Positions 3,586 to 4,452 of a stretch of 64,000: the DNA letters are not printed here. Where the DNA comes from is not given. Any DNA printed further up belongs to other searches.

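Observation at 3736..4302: Zinc-ribbon protein ending in seven EECCC(C)EE repeats (23 vicinal cysteines)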

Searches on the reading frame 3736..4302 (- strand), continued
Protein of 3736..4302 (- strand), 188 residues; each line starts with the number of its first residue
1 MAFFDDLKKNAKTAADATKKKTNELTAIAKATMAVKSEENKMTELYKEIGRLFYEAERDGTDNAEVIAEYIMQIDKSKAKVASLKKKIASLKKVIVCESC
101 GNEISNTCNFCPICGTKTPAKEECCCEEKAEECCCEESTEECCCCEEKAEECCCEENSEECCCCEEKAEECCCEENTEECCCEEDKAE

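Call 25: predict_structure(alignment_id=A1)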
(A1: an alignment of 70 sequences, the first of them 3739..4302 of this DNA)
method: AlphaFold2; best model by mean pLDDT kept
length: 188 residues; sequences in the alignment: 70
mean_pLDDT: 76.7   pTM: 0.56
mean pLDDT of the five models: 76.7, 74.1, 72.8, 72.5, 70.7
residues with pLDDT >= 90: 96; 70-90: 21; 50-70: 24; < 50: 47
segments of 3 or more residues with pLDDT < 50: 124-126, 138-144, 146-153, 155-160, 162-164, 168-170, 177-184
pLDDT, mean of each block of 10 residues (from residue 1): 72 81 95 98 98 98 98 98 95 93 93 92 53 49 47 46 47 50 49
secondary structure, 60 per line:
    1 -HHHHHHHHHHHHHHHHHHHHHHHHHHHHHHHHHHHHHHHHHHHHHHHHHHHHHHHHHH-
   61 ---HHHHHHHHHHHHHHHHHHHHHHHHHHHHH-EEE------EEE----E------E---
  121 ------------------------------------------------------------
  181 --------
elements in order: H2-59 H64-92 E94-96 E103-105

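Call 27: search_protein_representatives(alignment_id=A1)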
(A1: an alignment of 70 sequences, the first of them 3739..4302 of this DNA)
Query: 70 sequences, 173 profile positions. Proteins with E-value up to 0.001 (for the whole library): 29300; up to 1e-10: 7029; up to 1e-30: 483. The best 150 are listed.
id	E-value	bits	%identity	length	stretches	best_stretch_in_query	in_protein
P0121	7.7e-103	358.2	-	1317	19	2-124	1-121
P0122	7.7e-74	263.8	-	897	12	2-123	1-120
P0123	1.1e-72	260.0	-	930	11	2-123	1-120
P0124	1.4e-69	250.0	-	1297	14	90-126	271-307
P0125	7.8e-64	231.2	-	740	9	2-124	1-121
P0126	4.7e-63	228.7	-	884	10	2-122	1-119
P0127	1.9e-58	213.7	-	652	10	2-127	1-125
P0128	1.8e-54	200.7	-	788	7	2-124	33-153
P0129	2.0e-54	200.6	-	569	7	2-120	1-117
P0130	9.0e-54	198.4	-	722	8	2-123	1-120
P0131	1.7e-53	197.5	-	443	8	2-122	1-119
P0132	6.5e-53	195.7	-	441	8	19-123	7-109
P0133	2.5e-52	193.8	-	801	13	6-124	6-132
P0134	2.7e-52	193.6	-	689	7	2-126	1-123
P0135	1.1e-51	191.6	-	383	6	2-127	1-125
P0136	2.9e-51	190.3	-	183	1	2-171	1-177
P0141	1.1e-48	181.9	-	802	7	2-124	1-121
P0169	6.4e-43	163.1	-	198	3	2-128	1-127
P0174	6.5e-42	159.8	-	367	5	2-123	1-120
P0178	1.2e-41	159.0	-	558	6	26-125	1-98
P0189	7.2e-41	156.4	-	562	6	2-121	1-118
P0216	4.8e-39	150.5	-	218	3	2-124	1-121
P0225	1.6e-38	148.8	-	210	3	2-124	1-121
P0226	1.6e-38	148.8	-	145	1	2-129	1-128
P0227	1.7e-38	148.7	-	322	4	2-124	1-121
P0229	2.1e-38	148.4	-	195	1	2-170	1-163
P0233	5.6e-38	147.0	-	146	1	2-150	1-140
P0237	9.2e-38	146.3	-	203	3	2-125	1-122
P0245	1.6e-37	145.6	-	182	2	2-133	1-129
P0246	1.7e-37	145.4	-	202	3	2-123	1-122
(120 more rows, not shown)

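Call 30: search_solved_structures(query=A1, max_evalue=1)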
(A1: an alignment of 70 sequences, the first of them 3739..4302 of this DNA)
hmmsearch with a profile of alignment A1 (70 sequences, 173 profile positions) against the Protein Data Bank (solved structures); distinct sequences matched with E-value up to 1: 66 (the best 60 are shown).
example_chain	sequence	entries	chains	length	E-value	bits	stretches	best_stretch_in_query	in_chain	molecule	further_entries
9sfa_A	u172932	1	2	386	0.00045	23.6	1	90-125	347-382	Putative regulatory protein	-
8s05_C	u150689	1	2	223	0.00059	23.2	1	96-129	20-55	Conserved protein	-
5a8i_A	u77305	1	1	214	0.0008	22.8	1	97-129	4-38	ARNA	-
9r1o_A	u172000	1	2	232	0.0013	22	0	35-92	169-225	sc-apCC-6-DPH-NR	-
3mps_A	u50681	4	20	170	0.0014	22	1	58-121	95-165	Rubrerythrin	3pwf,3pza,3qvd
1nnq_A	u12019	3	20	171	0.0014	22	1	58-121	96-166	Rubrerythrin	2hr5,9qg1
9l94_j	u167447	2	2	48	0.0025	21.1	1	94-126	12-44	Large ribosomal subunit protein eL40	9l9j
6zff_A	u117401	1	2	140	0.0041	20.4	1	48-108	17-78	DNA double-strand break repair Rad50 ATPase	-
1l8d_A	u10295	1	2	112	0.0052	20.1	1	57-108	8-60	DNA double-strand break repair rad50 ATPase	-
4oyd_B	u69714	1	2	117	0.012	19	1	32-95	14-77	Computationally designed Inhibitor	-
6uui_X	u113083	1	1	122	0.013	18.8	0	61-92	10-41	Keratin, type I cytoskeletal 10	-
7wbn_A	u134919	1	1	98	0.016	18.5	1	59-95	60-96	RevCC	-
4zry_A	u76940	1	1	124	0.018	18.3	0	61-92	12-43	Keratin, type I cytoskeletal 10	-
2yny_A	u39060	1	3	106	0.019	18.3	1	45-87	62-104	GENERAL CONTROL PROTEIN GCN4, PUTATIVE INNER MEMBRANE PROTEIN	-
4v6u_Bg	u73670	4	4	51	0.032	17.5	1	91-125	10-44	50S ribosomal protein L40e | Large ribosomal subunit protein eL40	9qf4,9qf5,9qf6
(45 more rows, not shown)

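Call 31: search_protein_families(library=ncbifam, proteins=[P0169, P0225, P0237, P0136, P0226, P0012, P0090], max_evalue=0.1)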
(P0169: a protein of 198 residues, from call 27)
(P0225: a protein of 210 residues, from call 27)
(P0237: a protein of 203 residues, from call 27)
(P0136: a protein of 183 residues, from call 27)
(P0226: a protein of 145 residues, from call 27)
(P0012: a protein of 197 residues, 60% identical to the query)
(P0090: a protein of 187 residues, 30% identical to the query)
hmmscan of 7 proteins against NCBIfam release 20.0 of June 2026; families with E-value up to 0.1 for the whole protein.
P0169 (198 aa): 22 families
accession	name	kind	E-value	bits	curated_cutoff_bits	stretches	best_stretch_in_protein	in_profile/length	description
NF045510.1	4Cys_prefix_kin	domain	1e-10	41.7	24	0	174-182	17-25/26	4-Cys prefix domain-containing protein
NF005651.0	PRK07418.1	subfamily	1.9e-06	26.4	942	1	40-117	541-616/617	acetolactate synthase large subunit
NF003161.0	PRK04136.1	equivalog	9.9e-05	21.8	54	0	132-156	13-37/49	50S ribosomal protein L40e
NF049953.1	ribbon_DG_selen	exception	0.0001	22.3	130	1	164-196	138-170/172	zinc ribbon-containing (seleno)protein DG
NF011481.0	PRK14890.1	equivalog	0.00055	19.9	61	0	131-156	7-36/61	putative Zn-ribbon RNA-binding protein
NF002244.0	PRK01156.1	equivalog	0.00057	18.1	847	1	5-117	349-461/895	DNA double-strand break repair ATPase Rad50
NF011683.0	PRK15103.1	equivalog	0.0024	17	562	1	92-120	219-247/421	membrane integrity-associated transporter subunit PqiA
NF041035.1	Rad50_Halo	equivalog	0.0029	16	1000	1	10-170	315-474/883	DNA double-strand break repair ATPase Rad50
NF004430.0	PRK05771.2-4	equivalog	0.0035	16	670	1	9-94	44-130/646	V-type ATP synthase subunit I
TIGR02169.1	SMC_prok_A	equivalog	0.004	14.9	729.4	1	9-94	703-788/1165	chromosome segregation protein SMC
NF047912.1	ECs_2282_CxxC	subfamily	0.0076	16.1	37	1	147-186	2-40/60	ECs_2282 family putative zinc-binding protein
NF043058.1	T4SS_LegC2C7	subfamily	0.0094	14.9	350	1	7-96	141-227/348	LegC2/C7 family Dot/Icm T4SS effector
NF003034.1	PRK03918.1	equivalog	0.0099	13.9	700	1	11-104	195-445/878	DNA double-strand break repair ATPase Rad50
TIGR03752.1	conj_TIGR03752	hypoth_equivalog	0.012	14.9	241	1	17-95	67-146/471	TIGR03752 family integrating conjugative element protein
NF041909.1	HVO_2753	equivalog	0.014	15.2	80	0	130-156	6-35/59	HVO_2753 family zinc finger protein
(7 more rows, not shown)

P0225 (210 aa): 16 families
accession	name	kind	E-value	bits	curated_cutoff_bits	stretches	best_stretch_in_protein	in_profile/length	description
NF049953.1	ribbon_DG_selen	exception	7.2e-06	26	130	1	163-188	145-170/172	zinc ribbon-containing (seleno)protein DG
NF045510.1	4Cys_prefix_kin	domain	7.8e-06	26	24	0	178-189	15-26/26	4-Cys prefix domain-containing protein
NF041910.1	HVO_0416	equivalog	3e-05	23.8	80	0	163-188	32-57/58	HVO_0416 family zinc finger protein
NF053815.1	teico_TcaA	equivalog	0.0015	17.5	550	1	166-198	2-34/463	membrane-associated protein TcaA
NF009146.0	PRK12496.1-3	equivalog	0.0022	17.7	268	0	12-122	42-154/162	hypothetical protein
NF005651.0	PRK07418.1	subfamily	0.0024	16.1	942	0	66-114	566-615/617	acetolactate synthase large subunit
NF047912.1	ECs_2282_CxxC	subfamily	0.0031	17.4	37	0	107-140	3-40/60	ECs_2282 family putative zinc-binding protein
TIGR03826.1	YvyF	hypoth_equivalog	0.0037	17.2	124.15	0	166-193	82-108/137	TIGR03826 family flagellar region protein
NF051898.1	MBSP1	equivalog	0.0068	16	320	1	155-200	39-85/289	biosurfactant protein 1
NF045487.1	ASRP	equivalog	0.021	13.5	300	0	26-141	211-314/593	archaea-specific SMC-related protein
NF001605.0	PRK00398.1-2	equivalog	0.027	14.3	63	0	167-188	3-27/43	DNA-directed RNA polymerase subunit P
NF006816.0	PRK09335.1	equivalog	0.048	14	118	0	94-118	8-32/96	30S ribosomal protein S26e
NF047363.1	Zn_ribbon_CdsZ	equivalog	0.059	12.8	275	1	17-103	82-161/251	zinc ribbon domain regulatory protein CdsZ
NF001645.0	PRK00420.1-2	equivalog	0.067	13.2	162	1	162-188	21-49/106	hypothetical protein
NF010268.0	PRK13715.1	equivalog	0.09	12.8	108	1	108-137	36-65/73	conjugal transfer protein TraR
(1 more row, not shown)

P0237 (203 aa): 14 families
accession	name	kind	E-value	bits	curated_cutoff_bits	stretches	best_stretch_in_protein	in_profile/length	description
NF045510.1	4Cys_prefix_kin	domain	1.5e-08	34.7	24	0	191-203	14-26/26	4-Cys prefix domain-containing protein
NF005651.0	PRK07418.1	subfamily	2e-05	23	942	1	75-151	543-616/617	acetolactate synthase large subunit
TIGR02605.1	CxxC_CxxC_SSSS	subfamily_domain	2.7e-05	24.2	31.3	1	109-140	8-39/52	FmdB family zinc ribbon protein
NF049953.1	ribbon_DG_selen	exception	0.00012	22.1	130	1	170-202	139-170/172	zinc ribbon-containing (seleno)protein DG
TIGR03826.1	YvyF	hypoth_equivalog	0.00035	20.6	124.15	1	75-117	63-105/137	TIGR03826 family flagellar region protein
NF047912.1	ECs_2282_CxxC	subfamily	0.00054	19.8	37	1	109-140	5-39/60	ECs_2282 family putative zinc-binding protein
NF011481.0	PRK14890.1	equivalog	0.0011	18.9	61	1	107-138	10-37/61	putative Zn-ribbon RNA-binding protein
NF045487.1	ASRP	equivalog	0.0018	17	300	1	25-139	210-311/593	archaea-specific SMC-related protein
NF041910.1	HVO_0416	equivalog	0.0092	15.9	80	0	130-150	36-56/58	HVO_0416 family zinc finger protein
NF053815.1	teico_TcaA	equivalog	0.015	14.2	550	0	130-160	3-33/463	membrane-associated protein TcaA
TIGR02419.1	C4_traR_proteo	subfamily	0.019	15.6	59.7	0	74-102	13-42/64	phage/conjugal plasmid C-4 type zinc finger protein, TraR family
NF003034.1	PRK03918.1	equivalog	0.039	11.9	700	0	9-97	207-293/878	DNA double-strand break repair ATPase Rad50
NF009647.0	PRK13182.1-2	equivalog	0.058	13.4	165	1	10-127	48-151/176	chromosome-anchoring protein RacA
NF033497.1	rubre_like_arch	subfamily_domain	0.071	12.8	32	0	176-189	13-26/34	rubrerythrin-like domain-containing protein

P0136 (183 aa): 1 family
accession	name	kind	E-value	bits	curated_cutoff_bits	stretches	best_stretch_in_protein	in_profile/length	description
NF009063.0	PRK12397.1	equivalog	0.052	12.2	659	1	63-130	295-359/404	acetate/propionate family kinase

P0226 (145 aa): 6 families
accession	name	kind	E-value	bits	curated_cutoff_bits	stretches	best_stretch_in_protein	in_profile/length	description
NF049953.1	ribbon_DG_selen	exception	0.015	15.2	130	1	79-115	132-168/172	zinc ribbon-containing (seleno)protein DG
TIGR03655.1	anti_R_Lar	subfamily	0.029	14.7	39.6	0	97-103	4-10/55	Lar family restriction alleviation protein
NF003034.1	PRK03918.1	equivalog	0.032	12.2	700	1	13-104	352-445/878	DNA double-strand break repair ATPase Rad50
NF009623.0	PRK13130.1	equivalog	0.068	13.3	68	0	111-123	20-32/56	RNA-protein complex protein Nop10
TIGR03232.1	benzo_1_2_benB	equivalog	0.081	12.8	225.55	1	26-84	95-153/155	benzoate 1,2-dioxygenase small subunit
NF002362.0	PRK01343.1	equivalog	0.083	12.6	79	0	83-114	7-36/66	DNA gyrase inhibitor YacG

P0012 (197 aa): 1 family
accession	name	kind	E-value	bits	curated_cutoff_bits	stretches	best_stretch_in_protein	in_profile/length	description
NF002244.0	PRK01156.1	equivalog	0.044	11.8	847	1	13-128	347-462/895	DNA double-strand break repair ATPase Rad50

P0090 (187 aa): 1 family
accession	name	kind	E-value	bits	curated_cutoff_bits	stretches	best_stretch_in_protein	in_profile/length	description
NF005651.0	PRK07418.1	subfamily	0.013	13.7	942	1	55-123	551-617/617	acetolactate synthase large subunit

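Call 32: fold_search(model_id=the predicted structure, library=pdb)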
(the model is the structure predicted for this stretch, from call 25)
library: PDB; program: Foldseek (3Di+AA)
matches with E <= 10: 518; with E <= 0.001: 0
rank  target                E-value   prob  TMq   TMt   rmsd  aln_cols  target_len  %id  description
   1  5j0k_B                4.2e-01  0.99  0.33  0.82   2.0        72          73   17  De novo design of protein homo-oligomers with modular hydrogen bond network-mediated specificity (released 2016-05-25)
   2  7uhy_B                5.7e-01  0.23  0.13  0.04  11.7        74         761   20  Human GATOR2 complex (released 2022-07-20)
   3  5j0k_A                7.8e-01  0.98  0.34  0.82   1.9        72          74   17  De novo design of protein homo-oligomers with modular hydrogen bond network-mediated specificity (released 2016-05-25)
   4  6he1_A                7.8e-01  0.30  0.23  0.12   9.2        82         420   12  Pseudomonas aeruginosa Seryl-tRNA Synthetase in Complex with 5'-O-(N-(L-seryl)-sulfamoyl)N3-methyluridine (released 2019-12-04)
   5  3fd9_B                8.8e-01  0.98  0.33  0.26   1.6        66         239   18  Crystal Structure of the transcriptional anti-activator ExsD from Pseudomonas aeruginosa (released 2009-06-23)
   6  4abm_A                8.8e-01  0.51  0.23  0.45   5.3        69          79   17  Crystal Structure of CHMP4B hairpin (released 2012-05-09)
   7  3r84_E                9.4e-01  0.98  0.33  0.80   1.5        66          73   14  Structure of the Mediator head subcomplex Med11/22 (released 2011-04-27)
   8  8sbj_B                9.4e-01  0.95  0.33  0.24   2.1        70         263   18  Co-structure Phosphatidylinositol 4,5-bisphosphate 3-kinase catalytic subunit alpha isoform complexed with brain penet (released 2023-07-19)
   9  4abm_D                1.0e+00  0.47  0.23  0.46   5.0        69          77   17  Crystal Structure of CHMP4B hairpin (released 2012-05-09)
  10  6hdz_A                1.0e+00  0.25  0.22  0.12   9.2        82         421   12  Pseudomonas aeruginosa Seryl-tRNA Synthetase in Complex with 5'-O-(N-(L-seryl)-Sulfamoyl)uridine (released 2019-12-04)
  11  8d3f                  1.1e+00  0.96  0.35  0.12   2.2        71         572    8  Crystal structure of human STAT1 in complex with the repeat region from Toxoplasma protein TgIST (released 2022-07-06)
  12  6b87_A                1.1e+00  0.90  0.31  0.56   2.3        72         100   18  Crystal structure of transmembrane protein TMHC2_E (released 2018-03-14)
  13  2v4d_D                1.1e+00  0.69  0.29  0.24   8.0        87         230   14  Re-refinement of MexA adaptor protein (released 2009-04-14)
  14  3r84_G                1.2e+00  0.97  0.33  0.74   1.6        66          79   14  Structure of the Mediator head subcomplex Med11/22 (released 2011-04-27)
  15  8buu_Y                1.2e+00  0.94  0.26  0.68   2.2        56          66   21  ARE-ABCF VmlR2 bound to a 70S ribosome (released 2023-04-05)
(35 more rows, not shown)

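Call 35: find_related_loci(query=A2, collection=genome_contigs, flank=6000)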
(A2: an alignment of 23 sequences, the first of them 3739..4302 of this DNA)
Query A2 (188 aa) in genome_contigs; peptide patterns used: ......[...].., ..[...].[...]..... (x = any residue, [..] = any of these).
80 stretches matched a pattern; 39 encode a relative of the query (tblastn E <= 1e-3); 39 distinct loci.
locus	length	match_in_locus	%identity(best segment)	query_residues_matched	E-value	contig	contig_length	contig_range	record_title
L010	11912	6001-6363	84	1-121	2e-65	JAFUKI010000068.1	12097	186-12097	MAG: Clostridia bacterium isolate RGIG4573 Roe_deer_Rectum-2__c266856, whole genome shotgun sequence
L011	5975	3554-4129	48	1-182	4e-47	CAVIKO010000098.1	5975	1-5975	bacterium isolate H07616-L1_cleanbin_000019 genome assembly, contig: Spades_H07616-L1_contig_9273, whole genome shotgun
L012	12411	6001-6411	58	3-132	6e-45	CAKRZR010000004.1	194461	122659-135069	MAG: uncultured Eubacteriales bacterium isolate REFINED_METABAT215_TOP10_CONTIGS_1500_ASSEMBLY_K77_MERGED__Nepal_MoBio_F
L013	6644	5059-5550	53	1-155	3e-44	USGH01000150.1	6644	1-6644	uncultured Clostridiales bacterium isolate UMGS1696 genome assembly, contig: NODE_4962_length_6644_cov_2.731232, whole g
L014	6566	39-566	52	3-173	9e-47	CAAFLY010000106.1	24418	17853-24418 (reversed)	MAG TPA_asm: Clostridia bacterium, isolate HGM12660, WGS project CAAFLY010000000 data, contig: SRS1596863_101_k141_68210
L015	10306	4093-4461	60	1-120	9e-42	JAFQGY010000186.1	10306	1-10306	MAG: Clostridia bacterium isolate RGIG1810 Goat_Cecum-5__c333345, whole genome shotgun sequence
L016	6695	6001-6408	52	1-136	2e-38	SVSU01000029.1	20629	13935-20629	MAG: Oscillospiraceae bacterium isolate SIG677 NODE_48449_length_20629_cov_1.565116, whole genome shotgun sequence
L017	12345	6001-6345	57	4-118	1e-37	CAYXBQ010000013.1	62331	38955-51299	MAG TPA_asm: uncultured Ruminococcus sp. isolate SRP313737_co1_18 genome assembly, contig: NODE_794_length_62331_cov_23.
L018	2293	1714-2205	43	1-187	2e-37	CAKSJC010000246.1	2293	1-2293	MAG: uncultured Eubacteriales bacterium isolate REFINED_METABAT215_TOP10_CONTIGS_1500_ASSEMBLY_K77_MERGED__Hadza_MoBio_h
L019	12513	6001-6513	52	1-175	1e-37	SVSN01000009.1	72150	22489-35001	MAG: Oscillospiraceae bacterium isolate SIG670 NODE_8992_length_72150_cov_7.427100, whole genome shotgun sequence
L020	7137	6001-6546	48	1-188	4e-31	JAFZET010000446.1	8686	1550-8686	MAG: Clostridia bacterium isolate RGIG7700 Water_buffalos_Rectum-3__c482686, whole genome shotgun sequence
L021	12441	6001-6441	48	1-153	3e-37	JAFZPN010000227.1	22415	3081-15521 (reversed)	MAG: Clostridia bacterium isolate RGIG7980 Water_buffalos_Rumen-1__c1223232, whole genome shotgun sequence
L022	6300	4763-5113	56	1-117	8e-37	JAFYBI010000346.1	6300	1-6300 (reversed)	MAG: Clostridia bacterium isolate RGIG6935 Sheep_Rumen.Co__c3126452, whole genome shotgun sequence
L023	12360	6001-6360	52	4-127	1e-36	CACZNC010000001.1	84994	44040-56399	MAG: uncultured Ruminococcus sp. isolate RUG12770 genome assembly, contig: RUG12770_asm_1, whole genome shotgun sequence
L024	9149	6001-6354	57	1-118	9e-37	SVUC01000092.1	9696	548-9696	MAG: Oscillospiraceae bacterium isolate SIG711 NODE_111450_length_9696_cov_1.204515, whole genome shotgun sequence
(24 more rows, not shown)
